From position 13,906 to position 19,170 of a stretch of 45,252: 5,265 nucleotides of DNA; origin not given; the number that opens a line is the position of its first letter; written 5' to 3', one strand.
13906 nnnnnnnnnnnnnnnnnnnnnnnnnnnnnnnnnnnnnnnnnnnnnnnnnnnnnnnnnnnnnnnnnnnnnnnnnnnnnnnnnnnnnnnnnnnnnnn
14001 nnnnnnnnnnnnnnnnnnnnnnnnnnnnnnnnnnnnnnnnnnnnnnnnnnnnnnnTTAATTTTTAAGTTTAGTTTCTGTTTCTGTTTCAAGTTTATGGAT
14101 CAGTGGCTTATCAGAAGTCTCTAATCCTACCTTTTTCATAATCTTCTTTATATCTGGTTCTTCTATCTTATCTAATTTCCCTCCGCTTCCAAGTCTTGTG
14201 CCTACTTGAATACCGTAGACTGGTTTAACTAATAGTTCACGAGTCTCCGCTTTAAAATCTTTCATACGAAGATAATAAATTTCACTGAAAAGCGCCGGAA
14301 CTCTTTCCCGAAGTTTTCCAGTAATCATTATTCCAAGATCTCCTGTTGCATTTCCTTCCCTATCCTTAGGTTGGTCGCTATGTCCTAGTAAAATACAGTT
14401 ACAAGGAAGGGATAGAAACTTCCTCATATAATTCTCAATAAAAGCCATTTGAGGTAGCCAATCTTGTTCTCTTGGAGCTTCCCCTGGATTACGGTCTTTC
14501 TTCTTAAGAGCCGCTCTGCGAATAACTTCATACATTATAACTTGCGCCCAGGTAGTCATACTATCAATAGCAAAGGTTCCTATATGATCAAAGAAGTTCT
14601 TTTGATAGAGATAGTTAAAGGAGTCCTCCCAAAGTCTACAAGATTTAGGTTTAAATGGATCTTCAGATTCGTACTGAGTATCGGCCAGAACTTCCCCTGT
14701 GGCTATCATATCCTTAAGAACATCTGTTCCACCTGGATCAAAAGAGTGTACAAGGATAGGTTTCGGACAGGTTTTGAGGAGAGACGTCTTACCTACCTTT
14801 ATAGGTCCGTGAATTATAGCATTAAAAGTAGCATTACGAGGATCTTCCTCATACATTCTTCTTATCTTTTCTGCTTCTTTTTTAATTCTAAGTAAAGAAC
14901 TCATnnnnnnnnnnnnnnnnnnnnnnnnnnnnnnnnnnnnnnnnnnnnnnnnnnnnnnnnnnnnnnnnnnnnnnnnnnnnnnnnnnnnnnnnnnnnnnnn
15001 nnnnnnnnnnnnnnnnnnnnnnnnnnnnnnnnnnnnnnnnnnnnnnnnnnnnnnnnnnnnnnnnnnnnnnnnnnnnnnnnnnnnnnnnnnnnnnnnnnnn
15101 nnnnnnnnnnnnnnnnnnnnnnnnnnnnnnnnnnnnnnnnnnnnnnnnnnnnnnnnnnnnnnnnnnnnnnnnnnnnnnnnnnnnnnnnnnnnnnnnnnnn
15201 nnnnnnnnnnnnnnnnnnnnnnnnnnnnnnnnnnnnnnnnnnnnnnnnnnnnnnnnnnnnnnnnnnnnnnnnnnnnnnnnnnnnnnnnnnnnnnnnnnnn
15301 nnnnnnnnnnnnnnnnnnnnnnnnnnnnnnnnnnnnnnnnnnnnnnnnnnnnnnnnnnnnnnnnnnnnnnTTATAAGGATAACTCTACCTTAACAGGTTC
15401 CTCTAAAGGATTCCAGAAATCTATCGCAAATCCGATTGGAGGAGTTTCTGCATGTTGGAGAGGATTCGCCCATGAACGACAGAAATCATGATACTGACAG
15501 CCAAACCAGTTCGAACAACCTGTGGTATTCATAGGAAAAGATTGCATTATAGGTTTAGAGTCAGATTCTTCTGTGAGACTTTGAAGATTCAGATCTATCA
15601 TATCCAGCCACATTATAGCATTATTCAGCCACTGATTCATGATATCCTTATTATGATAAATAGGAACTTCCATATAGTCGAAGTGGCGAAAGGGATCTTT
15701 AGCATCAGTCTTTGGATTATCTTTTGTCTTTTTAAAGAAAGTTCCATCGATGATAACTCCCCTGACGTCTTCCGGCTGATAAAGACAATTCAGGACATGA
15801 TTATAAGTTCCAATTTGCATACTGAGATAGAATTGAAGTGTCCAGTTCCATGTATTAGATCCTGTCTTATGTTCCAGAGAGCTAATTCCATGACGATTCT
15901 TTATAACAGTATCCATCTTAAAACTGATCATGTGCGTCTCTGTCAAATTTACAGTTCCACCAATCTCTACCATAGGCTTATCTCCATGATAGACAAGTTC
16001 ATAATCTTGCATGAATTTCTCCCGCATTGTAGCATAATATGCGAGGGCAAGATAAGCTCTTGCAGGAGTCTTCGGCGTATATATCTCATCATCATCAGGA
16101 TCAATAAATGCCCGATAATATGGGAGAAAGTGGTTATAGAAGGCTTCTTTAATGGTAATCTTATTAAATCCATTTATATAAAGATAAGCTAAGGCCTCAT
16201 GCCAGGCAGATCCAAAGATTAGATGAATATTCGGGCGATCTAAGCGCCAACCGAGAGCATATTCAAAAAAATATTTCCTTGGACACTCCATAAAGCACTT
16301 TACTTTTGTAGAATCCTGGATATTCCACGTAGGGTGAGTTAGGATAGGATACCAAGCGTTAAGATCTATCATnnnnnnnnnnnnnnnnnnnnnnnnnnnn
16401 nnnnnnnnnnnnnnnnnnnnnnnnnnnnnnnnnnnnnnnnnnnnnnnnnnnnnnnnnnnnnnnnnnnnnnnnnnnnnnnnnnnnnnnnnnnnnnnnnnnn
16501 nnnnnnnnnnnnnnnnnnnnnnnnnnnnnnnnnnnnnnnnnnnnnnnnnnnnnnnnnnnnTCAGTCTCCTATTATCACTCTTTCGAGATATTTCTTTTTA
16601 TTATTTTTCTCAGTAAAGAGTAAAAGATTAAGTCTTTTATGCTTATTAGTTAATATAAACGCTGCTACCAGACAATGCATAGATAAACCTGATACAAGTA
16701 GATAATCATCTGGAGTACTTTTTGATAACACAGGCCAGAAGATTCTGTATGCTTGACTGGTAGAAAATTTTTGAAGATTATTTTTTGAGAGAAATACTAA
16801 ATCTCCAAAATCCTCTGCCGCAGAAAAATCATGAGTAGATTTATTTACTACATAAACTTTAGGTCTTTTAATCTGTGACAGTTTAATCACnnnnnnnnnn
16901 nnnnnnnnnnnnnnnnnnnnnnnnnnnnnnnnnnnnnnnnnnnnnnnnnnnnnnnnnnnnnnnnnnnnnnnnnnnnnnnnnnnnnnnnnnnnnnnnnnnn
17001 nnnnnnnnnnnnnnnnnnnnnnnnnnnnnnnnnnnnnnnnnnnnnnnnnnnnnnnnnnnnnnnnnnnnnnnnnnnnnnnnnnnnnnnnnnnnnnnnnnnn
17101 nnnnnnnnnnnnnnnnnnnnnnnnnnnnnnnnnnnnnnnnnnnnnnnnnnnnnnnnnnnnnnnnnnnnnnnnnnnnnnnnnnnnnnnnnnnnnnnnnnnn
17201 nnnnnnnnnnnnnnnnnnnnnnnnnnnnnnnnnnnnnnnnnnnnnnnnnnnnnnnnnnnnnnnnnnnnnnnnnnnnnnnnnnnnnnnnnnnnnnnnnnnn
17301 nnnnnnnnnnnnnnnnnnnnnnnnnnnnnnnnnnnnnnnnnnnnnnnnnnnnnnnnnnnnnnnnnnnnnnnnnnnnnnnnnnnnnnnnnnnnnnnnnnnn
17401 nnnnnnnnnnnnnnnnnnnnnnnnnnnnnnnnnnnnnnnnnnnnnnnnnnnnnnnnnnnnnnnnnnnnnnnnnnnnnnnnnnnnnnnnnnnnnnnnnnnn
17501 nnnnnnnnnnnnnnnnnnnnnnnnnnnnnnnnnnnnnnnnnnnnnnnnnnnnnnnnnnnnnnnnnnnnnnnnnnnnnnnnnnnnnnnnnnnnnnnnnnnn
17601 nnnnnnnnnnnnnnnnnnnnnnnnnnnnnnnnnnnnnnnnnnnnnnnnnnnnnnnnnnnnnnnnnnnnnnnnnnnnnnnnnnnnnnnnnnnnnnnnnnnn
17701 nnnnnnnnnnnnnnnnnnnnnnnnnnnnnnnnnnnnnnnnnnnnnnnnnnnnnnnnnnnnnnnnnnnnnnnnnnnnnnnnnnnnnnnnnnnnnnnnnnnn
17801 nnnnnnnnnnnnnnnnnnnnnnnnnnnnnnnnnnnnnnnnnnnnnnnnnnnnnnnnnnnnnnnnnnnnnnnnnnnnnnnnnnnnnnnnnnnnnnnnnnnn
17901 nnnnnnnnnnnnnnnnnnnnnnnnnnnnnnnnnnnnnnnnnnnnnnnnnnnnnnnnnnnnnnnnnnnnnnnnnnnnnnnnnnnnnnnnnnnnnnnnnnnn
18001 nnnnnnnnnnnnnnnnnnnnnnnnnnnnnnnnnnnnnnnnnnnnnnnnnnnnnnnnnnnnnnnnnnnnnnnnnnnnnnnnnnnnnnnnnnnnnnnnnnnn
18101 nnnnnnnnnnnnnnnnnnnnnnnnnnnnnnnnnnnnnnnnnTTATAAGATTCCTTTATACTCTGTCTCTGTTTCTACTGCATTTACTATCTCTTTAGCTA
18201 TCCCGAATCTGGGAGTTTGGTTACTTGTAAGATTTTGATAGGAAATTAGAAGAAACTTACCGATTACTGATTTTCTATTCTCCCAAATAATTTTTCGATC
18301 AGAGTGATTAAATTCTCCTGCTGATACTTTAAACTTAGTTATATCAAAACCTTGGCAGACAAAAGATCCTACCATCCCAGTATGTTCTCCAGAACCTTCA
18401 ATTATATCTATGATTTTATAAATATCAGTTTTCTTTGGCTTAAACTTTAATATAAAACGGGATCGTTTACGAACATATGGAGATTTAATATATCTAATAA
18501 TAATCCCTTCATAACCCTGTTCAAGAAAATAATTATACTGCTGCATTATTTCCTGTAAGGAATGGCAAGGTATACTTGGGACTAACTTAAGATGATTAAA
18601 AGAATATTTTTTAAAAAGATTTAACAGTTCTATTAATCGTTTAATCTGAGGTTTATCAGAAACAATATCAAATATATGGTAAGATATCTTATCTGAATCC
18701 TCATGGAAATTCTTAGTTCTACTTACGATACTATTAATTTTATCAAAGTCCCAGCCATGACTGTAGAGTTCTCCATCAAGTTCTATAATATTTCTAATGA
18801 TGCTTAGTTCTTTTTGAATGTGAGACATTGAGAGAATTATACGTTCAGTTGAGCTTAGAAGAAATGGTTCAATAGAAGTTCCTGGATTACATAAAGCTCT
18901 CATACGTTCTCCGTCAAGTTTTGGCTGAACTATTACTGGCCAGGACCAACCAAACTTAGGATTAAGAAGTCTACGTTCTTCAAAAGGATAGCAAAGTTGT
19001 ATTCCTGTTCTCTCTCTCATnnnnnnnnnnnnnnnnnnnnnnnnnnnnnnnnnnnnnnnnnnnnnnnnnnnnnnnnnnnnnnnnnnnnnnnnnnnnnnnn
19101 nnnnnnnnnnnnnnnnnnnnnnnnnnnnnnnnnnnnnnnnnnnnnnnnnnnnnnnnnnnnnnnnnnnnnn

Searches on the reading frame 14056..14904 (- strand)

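Call 16: search_protein_families(library=phrogs, proteins=[window:14056-14904:-], max_evalue=0.0001)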
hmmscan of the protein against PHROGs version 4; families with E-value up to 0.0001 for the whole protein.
window:14056-14904:- (282 aa): 1 family
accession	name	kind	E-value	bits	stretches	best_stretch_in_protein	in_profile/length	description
phrog_124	-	DNA, RNA and nucleotide metabolism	1.1e-23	85.3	1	19-267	36-265/382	Sak4-like ssDNA annealing protein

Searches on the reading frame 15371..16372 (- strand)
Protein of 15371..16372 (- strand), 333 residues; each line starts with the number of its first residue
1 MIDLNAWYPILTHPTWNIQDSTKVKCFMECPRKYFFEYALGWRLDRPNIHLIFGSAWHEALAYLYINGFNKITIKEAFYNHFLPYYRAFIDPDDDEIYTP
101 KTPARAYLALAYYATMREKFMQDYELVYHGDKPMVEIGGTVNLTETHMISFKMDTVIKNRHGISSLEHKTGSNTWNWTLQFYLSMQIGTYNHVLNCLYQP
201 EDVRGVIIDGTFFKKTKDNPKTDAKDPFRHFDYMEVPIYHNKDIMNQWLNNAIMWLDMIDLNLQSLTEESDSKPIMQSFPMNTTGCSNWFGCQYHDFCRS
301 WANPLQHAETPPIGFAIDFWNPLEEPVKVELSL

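Call 16: search_protein_families(library=phrogs, proteins=[window:15371-16372:-], max_evalue=0.0001)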
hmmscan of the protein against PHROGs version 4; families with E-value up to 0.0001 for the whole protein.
window:15371-16372:- (333 aa): 2 families
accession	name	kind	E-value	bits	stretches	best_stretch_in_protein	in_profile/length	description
phrog_1218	-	DNA, RNA and nucleotide metabolism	1.1e-16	62.1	1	23-225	14-219/364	exonuclease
phrog_69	-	DNA, RNA and nucleotide metabolism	1.6e-07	31.7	1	24-208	95-264/501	exonuclease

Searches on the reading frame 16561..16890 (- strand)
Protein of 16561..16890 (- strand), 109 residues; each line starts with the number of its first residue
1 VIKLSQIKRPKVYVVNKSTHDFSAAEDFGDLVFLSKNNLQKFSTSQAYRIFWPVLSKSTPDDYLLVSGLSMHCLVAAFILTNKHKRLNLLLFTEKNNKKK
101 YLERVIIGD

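Call 42: search_protein_families(library=phrogs, proteins=[window:16561-16890:-], max_evalue=0.001)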
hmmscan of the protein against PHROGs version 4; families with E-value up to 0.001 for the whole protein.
window:16561-16890:- (109 aa): 1 family
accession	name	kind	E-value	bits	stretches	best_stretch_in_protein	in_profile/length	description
phrog_5888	-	unknown function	3.5e-08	34.4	1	18-98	22-103/118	-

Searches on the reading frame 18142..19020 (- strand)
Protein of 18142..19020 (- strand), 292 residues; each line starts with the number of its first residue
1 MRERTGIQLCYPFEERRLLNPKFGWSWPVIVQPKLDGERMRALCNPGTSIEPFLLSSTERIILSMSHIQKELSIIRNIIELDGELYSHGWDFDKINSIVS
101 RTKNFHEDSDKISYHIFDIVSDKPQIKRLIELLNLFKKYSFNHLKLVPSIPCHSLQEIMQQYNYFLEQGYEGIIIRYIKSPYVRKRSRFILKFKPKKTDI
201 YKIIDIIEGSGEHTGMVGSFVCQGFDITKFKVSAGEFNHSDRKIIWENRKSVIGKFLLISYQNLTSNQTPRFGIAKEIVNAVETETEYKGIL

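Call 16: search_protein_families(library=phrogs, proteins=[window:18142-19020:-], max_evalue=0.0001)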
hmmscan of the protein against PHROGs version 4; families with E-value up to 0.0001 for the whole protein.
window:18142-19020:- (292 aa): 1 family
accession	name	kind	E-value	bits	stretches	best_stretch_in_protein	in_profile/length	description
phrog_114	-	DNA, RNA and nucleotide metabolism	4.6e-64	218.1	1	5-279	221-498/634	ATP-dependent DNA ligase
